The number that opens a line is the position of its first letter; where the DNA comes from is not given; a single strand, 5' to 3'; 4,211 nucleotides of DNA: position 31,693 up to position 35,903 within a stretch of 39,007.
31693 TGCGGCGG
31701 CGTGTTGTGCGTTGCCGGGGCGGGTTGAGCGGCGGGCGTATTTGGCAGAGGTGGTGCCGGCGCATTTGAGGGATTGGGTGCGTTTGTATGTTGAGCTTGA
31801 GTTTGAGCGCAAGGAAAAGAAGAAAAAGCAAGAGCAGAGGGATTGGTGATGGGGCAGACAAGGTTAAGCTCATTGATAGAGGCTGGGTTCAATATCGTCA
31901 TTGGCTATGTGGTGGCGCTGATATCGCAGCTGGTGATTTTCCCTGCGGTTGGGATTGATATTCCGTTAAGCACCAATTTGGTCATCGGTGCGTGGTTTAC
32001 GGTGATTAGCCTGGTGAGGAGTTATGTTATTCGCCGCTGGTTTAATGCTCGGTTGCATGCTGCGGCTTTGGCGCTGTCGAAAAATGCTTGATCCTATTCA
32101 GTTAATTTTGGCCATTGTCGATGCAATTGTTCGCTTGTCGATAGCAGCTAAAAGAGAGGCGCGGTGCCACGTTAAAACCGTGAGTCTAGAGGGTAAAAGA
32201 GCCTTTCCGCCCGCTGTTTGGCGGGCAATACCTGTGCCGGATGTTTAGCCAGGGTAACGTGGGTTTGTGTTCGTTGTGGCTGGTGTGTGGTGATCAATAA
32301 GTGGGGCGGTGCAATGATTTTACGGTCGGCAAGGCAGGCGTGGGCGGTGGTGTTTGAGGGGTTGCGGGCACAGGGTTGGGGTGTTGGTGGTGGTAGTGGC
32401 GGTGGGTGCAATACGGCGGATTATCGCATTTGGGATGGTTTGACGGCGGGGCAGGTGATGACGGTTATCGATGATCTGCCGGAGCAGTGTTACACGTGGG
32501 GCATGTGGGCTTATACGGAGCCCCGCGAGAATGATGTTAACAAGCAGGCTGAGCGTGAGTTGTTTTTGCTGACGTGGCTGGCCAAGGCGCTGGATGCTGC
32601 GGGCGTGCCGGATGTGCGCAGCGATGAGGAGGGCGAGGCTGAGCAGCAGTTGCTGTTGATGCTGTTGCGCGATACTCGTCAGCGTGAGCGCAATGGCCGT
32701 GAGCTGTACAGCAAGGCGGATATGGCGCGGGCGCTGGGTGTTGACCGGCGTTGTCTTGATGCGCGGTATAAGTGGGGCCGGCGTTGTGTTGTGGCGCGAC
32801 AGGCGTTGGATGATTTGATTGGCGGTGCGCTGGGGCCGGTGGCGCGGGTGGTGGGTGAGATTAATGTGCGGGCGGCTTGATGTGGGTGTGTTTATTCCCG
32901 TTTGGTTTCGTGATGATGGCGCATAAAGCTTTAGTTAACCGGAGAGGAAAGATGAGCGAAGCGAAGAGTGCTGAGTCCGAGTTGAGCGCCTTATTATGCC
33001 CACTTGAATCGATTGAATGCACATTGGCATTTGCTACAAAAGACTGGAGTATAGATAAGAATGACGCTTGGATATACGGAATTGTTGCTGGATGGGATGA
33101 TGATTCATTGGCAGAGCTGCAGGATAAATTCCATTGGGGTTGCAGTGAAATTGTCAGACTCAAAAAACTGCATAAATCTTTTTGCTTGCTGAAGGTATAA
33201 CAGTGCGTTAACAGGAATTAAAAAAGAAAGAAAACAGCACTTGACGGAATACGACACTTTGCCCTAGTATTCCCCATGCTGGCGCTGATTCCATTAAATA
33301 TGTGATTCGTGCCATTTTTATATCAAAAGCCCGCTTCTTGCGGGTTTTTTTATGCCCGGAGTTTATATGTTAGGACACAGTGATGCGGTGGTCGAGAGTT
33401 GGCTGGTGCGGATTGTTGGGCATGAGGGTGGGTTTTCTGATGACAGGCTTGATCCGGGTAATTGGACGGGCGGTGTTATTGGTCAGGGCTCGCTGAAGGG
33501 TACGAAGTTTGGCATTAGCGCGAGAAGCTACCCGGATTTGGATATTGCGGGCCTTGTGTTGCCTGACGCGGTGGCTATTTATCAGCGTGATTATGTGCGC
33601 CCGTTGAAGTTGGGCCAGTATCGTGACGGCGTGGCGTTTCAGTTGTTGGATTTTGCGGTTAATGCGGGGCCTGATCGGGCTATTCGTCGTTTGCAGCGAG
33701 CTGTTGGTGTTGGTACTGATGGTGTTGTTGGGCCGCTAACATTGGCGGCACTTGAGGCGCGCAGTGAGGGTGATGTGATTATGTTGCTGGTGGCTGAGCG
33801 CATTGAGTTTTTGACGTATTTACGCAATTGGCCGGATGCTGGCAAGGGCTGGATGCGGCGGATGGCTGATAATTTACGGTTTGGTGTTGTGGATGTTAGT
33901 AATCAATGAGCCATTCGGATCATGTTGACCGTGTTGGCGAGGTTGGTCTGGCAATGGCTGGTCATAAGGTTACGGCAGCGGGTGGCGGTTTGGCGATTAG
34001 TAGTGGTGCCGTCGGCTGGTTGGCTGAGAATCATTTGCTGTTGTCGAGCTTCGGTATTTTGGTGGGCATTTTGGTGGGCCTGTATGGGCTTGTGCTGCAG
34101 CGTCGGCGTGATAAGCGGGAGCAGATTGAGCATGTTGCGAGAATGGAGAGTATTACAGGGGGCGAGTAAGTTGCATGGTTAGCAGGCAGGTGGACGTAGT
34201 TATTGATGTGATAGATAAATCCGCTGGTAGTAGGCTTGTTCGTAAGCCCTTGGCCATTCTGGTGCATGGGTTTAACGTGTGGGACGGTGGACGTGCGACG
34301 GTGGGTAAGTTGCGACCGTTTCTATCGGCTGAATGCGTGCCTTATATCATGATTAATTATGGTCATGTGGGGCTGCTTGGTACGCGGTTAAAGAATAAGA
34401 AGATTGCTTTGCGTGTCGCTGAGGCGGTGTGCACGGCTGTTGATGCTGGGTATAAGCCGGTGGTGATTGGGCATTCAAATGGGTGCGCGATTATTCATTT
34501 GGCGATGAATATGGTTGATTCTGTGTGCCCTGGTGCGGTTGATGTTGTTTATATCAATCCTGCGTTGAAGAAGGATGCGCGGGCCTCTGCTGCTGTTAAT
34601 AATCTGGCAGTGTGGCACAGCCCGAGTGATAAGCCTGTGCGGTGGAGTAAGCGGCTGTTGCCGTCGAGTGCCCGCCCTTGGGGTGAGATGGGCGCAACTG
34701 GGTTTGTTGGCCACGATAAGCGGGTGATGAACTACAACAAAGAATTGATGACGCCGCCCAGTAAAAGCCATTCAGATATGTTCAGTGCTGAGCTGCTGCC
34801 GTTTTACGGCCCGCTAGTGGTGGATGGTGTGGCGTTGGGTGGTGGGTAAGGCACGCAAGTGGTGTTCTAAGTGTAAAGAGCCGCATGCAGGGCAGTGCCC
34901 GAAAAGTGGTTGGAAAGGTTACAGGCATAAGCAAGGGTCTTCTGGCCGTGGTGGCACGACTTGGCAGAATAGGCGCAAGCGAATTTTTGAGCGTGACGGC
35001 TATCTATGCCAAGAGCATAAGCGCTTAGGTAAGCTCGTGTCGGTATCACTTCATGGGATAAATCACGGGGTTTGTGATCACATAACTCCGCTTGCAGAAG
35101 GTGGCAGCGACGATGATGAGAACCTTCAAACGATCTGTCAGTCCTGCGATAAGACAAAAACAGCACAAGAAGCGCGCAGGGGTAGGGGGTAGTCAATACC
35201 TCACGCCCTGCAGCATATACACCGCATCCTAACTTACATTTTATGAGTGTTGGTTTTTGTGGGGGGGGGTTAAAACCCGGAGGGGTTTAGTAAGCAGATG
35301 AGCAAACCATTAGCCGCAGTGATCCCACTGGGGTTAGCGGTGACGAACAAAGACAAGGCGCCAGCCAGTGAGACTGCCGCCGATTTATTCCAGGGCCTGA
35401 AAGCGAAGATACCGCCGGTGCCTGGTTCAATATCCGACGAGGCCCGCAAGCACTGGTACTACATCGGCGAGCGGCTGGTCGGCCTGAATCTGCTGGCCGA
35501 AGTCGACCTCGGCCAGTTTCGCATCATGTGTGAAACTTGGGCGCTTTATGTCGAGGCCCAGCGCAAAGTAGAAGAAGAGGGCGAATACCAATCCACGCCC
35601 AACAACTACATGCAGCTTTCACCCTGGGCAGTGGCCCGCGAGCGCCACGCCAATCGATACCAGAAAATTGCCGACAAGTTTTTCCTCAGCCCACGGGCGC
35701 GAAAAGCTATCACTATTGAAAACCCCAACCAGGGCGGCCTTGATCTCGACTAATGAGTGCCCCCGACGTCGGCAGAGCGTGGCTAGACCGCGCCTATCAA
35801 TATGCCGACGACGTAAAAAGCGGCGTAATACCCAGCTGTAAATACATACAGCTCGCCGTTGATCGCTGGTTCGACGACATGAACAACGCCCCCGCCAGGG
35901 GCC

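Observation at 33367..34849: Lysis cassette with no recognisable spanin; an alpha/beta-hydrolase sits in the spanin slot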

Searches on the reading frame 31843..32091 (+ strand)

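Call 4: search_protein_families(library=pfam, proteins=[window:31843-32091:+], max_evalue=0.01)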
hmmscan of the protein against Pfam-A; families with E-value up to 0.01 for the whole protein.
window:31843-32091:+ (82 aa): 1 family
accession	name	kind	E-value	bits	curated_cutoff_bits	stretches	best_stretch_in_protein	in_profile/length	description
PF23858.1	DUF7220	-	2.3e-29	102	28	1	5-69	2-66/70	Family of unknown function (DUF7220)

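Call 6: search_protein_families(library=phrogs, proteins=[window:31843-32091:+], max_evalue=0.01)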
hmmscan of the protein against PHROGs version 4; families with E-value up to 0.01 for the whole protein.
window:31843-32091:+ (82 aa): 1 family
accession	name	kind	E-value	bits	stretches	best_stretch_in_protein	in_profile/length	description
phrog_4276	-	unknown function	3.1e-27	96.1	1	1-74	63-136/144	-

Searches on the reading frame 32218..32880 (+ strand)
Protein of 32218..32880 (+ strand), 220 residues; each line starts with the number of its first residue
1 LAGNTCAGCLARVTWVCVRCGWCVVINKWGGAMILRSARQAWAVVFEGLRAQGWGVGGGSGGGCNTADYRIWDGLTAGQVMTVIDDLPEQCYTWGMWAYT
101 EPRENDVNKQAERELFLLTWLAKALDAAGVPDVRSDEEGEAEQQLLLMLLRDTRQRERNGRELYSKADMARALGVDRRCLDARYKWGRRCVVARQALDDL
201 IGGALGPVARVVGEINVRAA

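Call 4: search_protein_families(library=pfam, proteins=[window:32218-32880:+], max_evalue=0.01)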
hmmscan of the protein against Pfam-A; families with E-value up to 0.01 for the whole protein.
window:32218-32880:+ (220 aa): 0 families

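Call 6: search_protein_families(library=phrogs, proteins=[window:32218-32880:+], max_evalue=0.01)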
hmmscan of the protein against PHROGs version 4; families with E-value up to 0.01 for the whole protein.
window:32218-32880:+ (220 aa): 1 family
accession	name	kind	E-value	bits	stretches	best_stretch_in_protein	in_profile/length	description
phrog_3373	-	unknown function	4e-06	27.7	1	73-216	57-193/294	-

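Call 9: search_protein_families(library=padloc, proteins=[window:32218-32880:+], max_evalue=0.1)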
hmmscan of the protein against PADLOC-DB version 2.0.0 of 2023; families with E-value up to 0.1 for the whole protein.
window:32218-32880:+ (220 aa): 0 families

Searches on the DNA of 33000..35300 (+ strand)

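Call 5: search_dna_similar(query=window:33000-35300:+, collection=phages, mode=distant, max_rows=20)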
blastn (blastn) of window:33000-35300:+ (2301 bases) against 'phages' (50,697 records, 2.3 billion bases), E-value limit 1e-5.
No match.

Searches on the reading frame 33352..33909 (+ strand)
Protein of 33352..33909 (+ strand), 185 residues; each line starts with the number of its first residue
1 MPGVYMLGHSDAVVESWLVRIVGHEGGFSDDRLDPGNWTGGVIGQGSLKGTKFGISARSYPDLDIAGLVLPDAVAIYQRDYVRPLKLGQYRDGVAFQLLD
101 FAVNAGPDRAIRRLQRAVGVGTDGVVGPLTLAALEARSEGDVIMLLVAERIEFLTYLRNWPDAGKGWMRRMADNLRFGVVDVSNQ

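Call 4: search_protein_families(library=pfam, proteins=[window:33352-33909:+], max_evalue=0.01)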
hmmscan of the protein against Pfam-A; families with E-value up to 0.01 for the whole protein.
window:33352-33909:+ (185 aa): 3 families
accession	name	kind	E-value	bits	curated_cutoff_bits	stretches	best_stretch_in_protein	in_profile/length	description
PF05838.17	Glyco_hydro_108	-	2.3e-14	54.1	21.2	1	20-106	3-85/85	Glycosyl hydrolase 108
PF09374.15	PG_binding_3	-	9.6e-05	22.9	24.6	1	109-157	1-57/76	Predicted Peptidoglycan domain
PF01471.23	PG_binding_1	-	0.00026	21.6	23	1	109-134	32-57/57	Putative peptidoglycan binding domain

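Call 6: search_protein_families(library=phrogs, proteins=[window:33352-33909:+], max_evalue=0.01)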
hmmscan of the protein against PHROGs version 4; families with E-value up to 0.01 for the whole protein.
window:33352-33909:+ (185 aa): 3 families
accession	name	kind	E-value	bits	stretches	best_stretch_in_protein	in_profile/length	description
phrog_315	-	lysis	3.1e-35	122.8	1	9-180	330-493/677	endolysin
phrog_12853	-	unknown function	1.2e-09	39.7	1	15-135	4-130/131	-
phrog_1493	-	lysis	0.0047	17.2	1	109-142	280-313/394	endolysin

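Call 8: search_protein_families(library=ncbifam, proteins=[window:33352-33909:+], max_evalue=0.1)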
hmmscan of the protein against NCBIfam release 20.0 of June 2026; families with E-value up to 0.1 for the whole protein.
window:33352-33909:+ (185 aa): 1 family
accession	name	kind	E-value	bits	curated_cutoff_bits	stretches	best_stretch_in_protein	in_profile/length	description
NF040573.1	holin_dep_muram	equivalog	4.5e-10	39.6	240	1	19-145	6-137/200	holin-associated N-acetylmuramidase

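Call 75: find_related_loci(query=window:33367-33906:+, collection=viral_contigs, flank=4000)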
Query window:33367-33906:+ (180 aa) in viral_contigs; peptide patterns used: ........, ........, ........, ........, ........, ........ (x = any residue, [..] = any of these).
409 stretches matched a pattern; 402 encode a relative of the query (tblastn E <= 1e-3); the best 80 are kept; 80 distinct loci.
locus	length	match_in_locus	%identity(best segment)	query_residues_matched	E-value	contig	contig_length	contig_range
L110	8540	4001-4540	82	1-180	1e-98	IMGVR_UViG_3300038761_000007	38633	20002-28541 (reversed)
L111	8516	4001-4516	52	5-176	7e-54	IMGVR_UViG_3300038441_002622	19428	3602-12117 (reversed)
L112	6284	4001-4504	52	10-177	3e-49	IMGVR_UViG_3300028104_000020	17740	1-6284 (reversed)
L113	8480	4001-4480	48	15-176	1e-40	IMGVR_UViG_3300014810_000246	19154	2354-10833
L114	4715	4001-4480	48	15-176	1e-40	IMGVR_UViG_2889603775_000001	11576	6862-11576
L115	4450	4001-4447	49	15-165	1e-39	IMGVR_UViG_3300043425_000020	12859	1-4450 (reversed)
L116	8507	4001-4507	39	7-155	3e-30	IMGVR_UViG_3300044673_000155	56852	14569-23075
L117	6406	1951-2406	34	13-168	4e-27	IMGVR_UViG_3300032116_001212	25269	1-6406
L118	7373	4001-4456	34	13-168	4e-27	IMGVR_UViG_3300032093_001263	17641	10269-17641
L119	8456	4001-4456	34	13-168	4e-27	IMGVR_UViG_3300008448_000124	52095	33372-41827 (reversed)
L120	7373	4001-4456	34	13-168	4e-27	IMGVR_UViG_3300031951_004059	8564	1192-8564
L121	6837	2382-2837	33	13-168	6e-26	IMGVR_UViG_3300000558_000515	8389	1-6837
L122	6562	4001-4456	33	13-168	6e-26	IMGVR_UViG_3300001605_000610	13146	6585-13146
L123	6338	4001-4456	33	13-168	6e-26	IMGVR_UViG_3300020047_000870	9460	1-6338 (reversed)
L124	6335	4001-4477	34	13-175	8e-26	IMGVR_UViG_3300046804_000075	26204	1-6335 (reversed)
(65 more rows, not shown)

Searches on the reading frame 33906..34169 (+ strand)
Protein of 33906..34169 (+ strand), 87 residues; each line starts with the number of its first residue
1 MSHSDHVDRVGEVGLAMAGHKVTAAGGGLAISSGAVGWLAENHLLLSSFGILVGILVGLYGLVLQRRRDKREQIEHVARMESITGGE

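Call 4: search_protein_families(library=pfam, proteins=[window:33906-34169:+], max_evalue=0.01)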
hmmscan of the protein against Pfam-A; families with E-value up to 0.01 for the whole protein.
window:33906-34169:+ (87 aa): 1 family
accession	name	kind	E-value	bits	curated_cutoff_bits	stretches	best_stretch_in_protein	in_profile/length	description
PF16082.10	Phage_holin_2_4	-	0.00014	22.2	30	1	24-80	11-70/77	Bacteriophage holin family, superfamily II-like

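Call 6: search_protein_families(library=phrogs, proteins=[window:33906-34169:+], max_evalue=0.01)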
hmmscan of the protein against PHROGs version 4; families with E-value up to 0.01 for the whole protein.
window:33906-34169:+ (87 aa): 2 families
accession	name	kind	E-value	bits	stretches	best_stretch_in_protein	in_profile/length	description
phrog_4237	-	lysis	1.2e-08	35.7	1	5-81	3-75/93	holin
phrog_736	-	unknown function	0.001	20.1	1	40-81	10-53/112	-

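Call 8: search_protein_families(library=ncbifam, proteins=[window:33906-34169:+], max_evalue=0.1)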
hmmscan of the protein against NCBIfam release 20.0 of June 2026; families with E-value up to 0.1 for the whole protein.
window:33906-34169:+ (87 aa): 0 families

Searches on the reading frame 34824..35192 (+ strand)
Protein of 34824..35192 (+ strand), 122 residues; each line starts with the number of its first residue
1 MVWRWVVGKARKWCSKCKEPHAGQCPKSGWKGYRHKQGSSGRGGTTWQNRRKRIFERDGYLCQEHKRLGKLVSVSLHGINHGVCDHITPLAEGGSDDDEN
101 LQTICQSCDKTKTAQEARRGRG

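Call 4: search_protein_families(library=pfam, proteins=[window:34824-35192:+], max_evalue=0.01)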
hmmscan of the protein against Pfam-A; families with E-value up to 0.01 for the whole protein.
window:34824-35192:+ (122 aa): 2 families
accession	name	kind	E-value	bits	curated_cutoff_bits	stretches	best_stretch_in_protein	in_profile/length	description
PF01844.29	HNH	-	2.6e-09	37.5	21.4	1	83-114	15-46/47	HNH endonuclease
PF14279.12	HNH_5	-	1.1e-06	28.9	27.5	1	85-114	16-45/56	HNH endonuclease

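Call 6: search_protein_families(library=phrogs, proteins=[window:34824-35192:+], max_evalue=0.01)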
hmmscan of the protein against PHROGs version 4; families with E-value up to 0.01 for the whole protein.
window:34824-35192:+ (122 aa): 26 families (the best 25 are shown)
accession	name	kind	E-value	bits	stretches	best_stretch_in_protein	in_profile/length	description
phrog_589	-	DNA, RNA and nucleotide metabolism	4.7e-21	76.3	1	18-121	48-147/179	HNH endonuclease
phrog_144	-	DNA, RNA and nucleotide metabolism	6e-21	75.9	1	10-121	37-141/175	HNH endonuclease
phrog_333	-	DNA, RNA and nucleotide metabolism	1.2e-15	58.9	1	41-121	15-87/138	HNH endonuclease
phrog_119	-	DNA, RNA and nucleotide metabolism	3.1e-12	47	1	26-117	169-259/443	HNH endonuclease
phrog_6050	-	DNA, RNA and nucleotide metabolism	7.1e-11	42.5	1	45-117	297-362/402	HNH endonuclease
phrog_5956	-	DNA, RNA and nucleotide metabolism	9.9e-11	42.5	1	42-119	41-114/138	HNH endonuclease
phrog_2323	-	DNA, RNA and nucleotide metabolism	3.1e-09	37.8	1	35-121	12-92/113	HNH endonuclease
phrog_4581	-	head and packaging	6.7e-09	36.6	1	46-118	52-114/395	terminase small subunit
phrog_7785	-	DNA, RNA and nucleotide metabolism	1.2e-08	36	1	13-116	20-115/147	HNH endonuclease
phrog_8660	-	DNA, RNA and nucleotide metabolism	1.6e-08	35.9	1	46-115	111-179/196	HNH endonuclease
phrog_5718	-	DNA, RNA and nucleotide metabolism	1.1e-07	32.2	1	44-117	113-178/394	HNH endonuclease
phrog_338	-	DNA, RNA and nucleotide metabolism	2.8e-07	31.2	1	36-118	181-265/340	HNH endonuclease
phrog_16726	-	DNA, RNA and nucleotide metabolism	4.1e-07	31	1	50-114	84-142/308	HNH endonuclease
phrog_2214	-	DNA, RNA and nucleotide metabolism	5.4e-07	30.1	1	51-117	185-241/429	HNH endonuclease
phrog_9545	-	DNA, RNA and nucleotide metabolism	5.6e-07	30.4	1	32-113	84-165/206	HNH endonuclease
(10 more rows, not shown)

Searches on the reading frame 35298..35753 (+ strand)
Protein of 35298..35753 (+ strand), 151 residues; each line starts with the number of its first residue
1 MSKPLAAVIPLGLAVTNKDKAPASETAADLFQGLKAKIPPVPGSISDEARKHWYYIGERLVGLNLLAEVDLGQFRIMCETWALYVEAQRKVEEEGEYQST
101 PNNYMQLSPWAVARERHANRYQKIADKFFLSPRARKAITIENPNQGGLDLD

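Call 4: search_protein_families(library=pfam, proteins=[window:35298-35753:+], max_evalue=0.01)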
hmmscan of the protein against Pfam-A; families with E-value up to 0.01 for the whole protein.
window:35298-35753:+ (151 aa): 1 family
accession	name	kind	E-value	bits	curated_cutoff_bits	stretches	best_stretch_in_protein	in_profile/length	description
PF05119.17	Terminase_4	-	2.4e-17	63.6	24.7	1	49-143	1-96/98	Phage terminase, small subunit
